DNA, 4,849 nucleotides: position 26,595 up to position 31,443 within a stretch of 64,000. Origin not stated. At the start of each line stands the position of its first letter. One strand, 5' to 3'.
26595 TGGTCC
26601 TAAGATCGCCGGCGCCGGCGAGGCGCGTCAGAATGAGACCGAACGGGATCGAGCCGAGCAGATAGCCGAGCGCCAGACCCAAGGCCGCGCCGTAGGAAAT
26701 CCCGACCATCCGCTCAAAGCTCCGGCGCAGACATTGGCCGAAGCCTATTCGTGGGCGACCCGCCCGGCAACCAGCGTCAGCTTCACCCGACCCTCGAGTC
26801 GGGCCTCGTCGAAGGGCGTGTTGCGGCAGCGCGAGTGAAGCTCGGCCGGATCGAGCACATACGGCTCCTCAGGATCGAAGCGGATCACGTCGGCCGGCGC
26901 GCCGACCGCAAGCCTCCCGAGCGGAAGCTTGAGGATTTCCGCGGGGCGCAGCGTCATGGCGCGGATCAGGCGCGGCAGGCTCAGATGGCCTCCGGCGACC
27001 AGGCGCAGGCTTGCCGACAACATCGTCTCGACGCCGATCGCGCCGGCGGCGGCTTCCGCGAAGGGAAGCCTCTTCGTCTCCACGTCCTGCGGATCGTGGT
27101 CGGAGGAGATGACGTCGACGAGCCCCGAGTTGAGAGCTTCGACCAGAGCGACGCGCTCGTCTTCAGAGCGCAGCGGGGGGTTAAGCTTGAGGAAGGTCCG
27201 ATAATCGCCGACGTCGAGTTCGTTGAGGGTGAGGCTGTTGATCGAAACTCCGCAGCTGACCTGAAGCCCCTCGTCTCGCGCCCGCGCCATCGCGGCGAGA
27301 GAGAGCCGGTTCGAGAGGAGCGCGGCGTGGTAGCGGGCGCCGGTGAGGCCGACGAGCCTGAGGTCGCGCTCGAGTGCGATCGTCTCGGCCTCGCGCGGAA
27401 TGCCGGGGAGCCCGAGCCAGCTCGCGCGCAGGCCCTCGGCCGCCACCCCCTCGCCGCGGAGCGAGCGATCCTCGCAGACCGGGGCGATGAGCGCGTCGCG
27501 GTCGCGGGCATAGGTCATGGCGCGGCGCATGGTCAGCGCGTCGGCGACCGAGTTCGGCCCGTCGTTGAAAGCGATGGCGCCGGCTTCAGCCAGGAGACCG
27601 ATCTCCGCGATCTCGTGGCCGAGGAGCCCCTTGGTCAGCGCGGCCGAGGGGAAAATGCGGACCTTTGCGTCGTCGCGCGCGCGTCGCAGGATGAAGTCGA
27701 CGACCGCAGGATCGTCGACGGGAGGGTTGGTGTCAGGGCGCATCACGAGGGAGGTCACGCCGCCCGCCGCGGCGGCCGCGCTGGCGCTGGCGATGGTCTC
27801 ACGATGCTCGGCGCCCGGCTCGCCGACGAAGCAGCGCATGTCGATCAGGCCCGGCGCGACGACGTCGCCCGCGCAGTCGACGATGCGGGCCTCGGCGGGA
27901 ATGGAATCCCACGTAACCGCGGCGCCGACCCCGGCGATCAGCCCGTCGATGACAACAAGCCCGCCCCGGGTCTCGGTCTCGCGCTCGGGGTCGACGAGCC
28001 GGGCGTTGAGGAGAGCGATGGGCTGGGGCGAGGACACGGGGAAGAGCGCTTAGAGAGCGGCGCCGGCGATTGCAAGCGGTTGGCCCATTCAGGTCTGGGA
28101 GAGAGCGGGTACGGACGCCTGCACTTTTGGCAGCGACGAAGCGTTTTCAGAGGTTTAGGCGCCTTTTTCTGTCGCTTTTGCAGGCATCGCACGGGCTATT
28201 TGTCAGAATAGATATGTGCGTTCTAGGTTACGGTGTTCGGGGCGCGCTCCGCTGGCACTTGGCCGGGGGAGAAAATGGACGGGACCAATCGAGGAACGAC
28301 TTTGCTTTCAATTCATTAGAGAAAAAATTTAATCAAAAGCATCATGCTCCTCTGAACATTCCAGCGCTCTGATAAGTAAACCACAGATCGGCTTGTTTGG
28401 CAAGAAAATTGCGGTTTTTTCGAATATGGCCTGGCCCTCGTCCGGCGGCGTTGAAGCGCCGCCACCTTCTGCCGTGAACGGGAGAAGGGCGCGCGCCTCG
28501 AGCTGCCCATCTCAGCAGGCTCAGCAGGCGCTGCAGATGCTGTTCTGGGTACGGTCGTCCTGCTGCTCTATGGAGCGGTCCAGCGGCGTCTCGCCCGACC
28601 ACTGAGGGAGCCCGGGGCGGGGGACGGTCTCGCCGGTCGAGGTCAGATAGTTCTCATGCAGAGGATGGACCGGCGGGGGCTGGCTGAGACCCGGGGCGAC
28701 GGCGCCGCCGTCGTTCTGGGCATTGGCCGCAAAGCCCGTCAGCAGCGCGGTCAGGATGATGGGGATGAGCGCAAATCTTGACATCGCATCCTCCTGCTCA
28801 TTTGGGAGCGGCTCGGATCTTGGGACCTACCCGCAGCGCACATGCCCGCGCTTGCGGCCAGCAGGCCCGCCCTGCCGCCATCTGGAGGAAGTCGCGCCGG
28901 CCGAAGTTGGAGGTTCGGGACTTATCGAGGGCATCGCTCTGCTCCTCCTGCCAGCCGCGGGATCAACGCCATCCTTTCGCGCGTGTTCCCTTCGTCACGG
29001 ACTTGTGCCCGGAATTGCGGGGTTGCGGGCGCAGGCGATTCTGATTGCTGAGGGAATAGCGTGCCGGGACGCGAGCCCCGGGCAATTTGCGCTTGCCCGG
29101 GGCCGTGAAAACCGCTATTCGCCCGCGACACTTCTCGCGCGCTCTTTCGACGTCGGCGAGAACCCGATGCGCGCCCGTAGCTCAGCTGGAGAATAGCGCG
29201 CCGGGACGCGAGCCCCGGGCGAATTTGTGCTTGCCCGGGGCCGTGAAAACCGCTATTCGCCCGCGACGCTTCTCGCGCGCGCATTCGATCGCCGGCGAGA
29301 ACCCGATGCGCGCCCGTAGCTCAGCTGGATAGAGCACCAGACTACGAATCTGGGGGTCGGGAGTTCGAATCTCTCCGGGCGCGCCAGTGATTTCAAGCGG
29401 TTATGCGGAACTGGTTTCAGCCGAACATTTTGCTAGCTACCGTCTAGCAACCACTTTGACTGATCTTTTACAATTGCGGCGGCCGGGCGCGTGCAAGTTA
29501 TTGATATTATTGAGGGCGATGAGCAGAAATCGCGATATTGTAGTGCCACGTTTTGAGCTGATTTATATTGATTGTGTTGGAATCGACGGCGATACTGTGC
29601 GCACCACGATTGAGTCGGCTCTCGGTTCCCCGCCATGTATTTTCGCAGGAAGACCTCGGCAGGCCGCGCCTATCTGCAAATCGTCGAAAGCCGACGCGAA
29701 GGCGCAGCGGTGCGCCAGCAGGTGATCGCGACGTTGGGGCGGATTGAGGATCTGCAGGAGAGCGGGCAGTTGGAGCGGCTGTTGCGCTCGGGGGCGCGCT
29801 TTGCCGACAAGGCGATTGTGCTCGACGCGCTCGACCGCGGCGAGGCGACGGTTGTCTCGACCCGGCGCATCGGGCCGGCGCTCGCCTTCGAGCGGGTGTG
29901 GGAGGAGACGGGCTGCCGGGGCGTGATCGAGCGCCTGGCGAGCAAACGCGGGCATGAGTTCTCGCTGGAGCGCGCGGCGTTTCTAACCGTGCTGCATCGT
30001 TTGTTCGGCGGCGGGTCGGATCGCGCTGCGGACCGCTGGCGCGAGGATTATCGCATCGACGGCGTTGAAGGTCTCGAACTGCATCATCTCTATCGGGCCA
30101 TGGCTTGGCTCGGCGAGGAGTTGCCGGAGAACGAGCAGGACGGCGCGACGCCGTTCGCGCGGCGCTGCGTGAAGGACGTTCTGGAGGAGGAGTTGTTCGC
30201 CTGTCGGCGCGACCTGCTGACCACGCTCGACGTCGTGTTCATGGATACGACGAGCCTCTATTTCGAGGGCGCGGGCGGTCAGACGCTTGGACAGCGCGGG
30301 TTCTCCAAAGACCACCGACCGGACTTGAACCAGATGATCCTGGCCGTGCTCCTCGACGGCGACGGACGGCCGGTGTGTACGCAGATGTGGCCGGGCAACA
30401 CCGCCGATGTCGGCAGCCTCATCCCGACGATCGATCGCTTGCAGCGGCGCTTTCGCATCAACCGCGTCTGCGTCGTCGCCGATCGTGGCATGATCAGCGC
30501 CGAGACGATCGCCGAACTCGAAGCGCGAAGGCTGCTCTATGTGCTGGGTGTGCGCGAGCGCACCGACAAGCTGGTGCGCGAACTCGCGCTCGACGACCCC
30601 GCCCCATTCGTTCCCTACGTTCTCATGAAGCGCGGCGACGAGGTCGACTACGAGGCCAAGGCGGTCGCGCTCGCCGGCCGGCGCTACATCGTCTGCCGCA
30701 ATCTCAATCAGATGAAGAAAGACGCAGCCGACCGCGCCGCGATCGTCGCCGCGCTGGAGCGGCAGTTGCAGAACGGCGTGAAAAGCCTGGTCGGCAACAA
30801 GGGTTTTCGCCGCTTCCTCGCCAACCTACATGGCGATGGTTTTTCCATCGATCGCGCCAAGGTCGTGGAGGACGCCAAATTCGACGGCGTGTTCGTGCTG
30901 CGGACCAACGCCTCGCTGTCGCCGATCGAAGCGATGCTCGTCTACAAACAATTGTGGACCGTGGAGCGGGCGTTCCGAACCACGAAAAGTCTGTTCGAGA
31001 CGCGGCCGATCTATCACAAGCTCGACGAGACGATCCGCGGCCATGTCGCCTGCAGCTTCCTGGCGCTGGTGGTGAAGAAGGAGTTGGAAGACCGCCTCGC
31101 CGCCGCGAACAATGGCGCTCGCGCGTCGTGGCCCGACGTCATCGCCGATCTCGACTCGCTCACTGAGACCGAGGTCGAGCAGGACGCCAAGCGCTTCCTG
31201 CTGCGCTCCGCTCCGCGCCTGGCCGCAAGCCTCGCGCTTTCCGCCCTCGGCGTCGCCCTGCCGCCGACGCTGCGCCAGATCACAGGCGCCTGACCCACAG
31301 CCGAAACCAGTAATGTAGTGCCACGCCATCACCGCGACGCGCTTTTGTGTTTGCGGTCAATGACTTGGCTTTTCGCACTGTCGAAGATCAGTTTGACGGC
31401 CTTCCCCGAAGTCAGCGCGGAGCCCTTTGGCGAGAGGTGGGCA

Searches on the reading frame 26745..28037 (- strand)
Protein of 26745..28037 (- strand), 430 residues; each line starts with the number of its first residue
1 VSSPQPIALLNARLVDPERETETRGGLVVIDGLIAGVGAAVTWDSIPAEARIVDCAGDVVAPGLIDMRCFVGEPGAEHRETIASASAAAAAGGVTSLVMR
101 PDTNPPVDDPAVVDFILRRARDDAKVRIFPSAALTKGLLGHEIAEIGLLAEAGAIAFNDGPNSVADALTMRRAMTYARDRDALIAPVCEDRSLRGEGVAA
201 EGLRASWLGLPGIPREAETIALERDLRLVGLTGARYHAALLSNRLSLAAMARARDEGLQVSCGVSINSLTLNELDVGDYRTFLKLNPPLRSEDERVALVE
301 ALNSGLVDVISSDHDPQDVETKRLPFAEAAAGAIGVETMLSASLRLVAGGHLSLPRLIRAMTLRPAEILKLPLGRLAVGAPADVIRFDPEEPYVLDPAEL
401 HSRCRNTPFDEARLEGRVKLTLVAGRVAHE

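Call 51: search_protein_families(library=pfam, proteins=[window:26745-28037:-], max_evalue=0.01)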
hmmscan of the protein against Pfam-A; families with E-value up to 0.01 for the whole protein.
window:26745-28037:- (430 aa): 2 families
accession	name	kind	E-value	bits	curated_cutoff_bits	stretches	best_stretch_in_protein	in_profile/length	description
PF01979.26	Amidohydro_1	-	2.9e-13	50.2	25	1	60-427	2-344/345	Amidohydrolase family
PF07969.17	Amidohydro_3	-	9.1e-10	39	29.7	1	300-428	361-471/472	Amidohydrolase family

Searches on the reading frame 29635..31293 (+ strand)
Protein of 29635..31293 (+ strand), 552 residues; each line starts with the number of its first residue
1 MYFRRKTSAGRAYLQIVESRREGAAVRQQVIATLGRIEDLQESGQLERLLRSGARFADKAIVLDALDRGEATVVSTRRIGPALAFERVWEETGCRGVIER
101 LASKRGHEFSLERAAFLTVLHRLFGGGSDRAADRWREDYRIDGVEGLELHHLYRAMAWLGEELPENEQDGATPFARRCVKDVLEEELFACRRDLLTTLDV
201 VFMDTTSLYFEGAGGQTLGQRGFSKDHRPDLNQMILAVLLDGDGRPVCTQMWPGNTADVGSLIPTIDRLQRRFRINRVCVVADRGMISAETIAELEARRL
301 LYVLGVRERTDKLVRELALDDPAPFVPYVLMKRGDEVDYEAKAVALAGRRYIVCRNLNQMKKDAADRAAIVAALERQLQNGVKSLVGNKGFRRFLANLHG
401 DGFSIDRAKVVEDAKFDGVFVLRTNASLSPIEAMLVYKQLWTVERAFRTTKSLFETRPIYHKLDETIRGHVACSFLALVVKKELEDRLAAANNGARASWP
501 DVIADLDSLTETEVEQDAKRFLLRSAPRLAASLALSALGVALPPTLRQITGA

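Call 4: search_protein_families(library=pfam, proteins=[window:29635-31293:+], max_evalue=1)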
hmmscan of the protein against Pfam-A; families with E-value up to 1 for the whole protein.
window:29635-31293:+ (552 aa): 1 family
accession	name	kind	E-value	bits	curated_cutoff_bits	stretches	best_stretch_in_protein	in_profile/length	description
PF01609.27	DDE_Tnp_1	-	1.9e-12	47.8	23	1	199-460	5-180/200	Transposase DDE domain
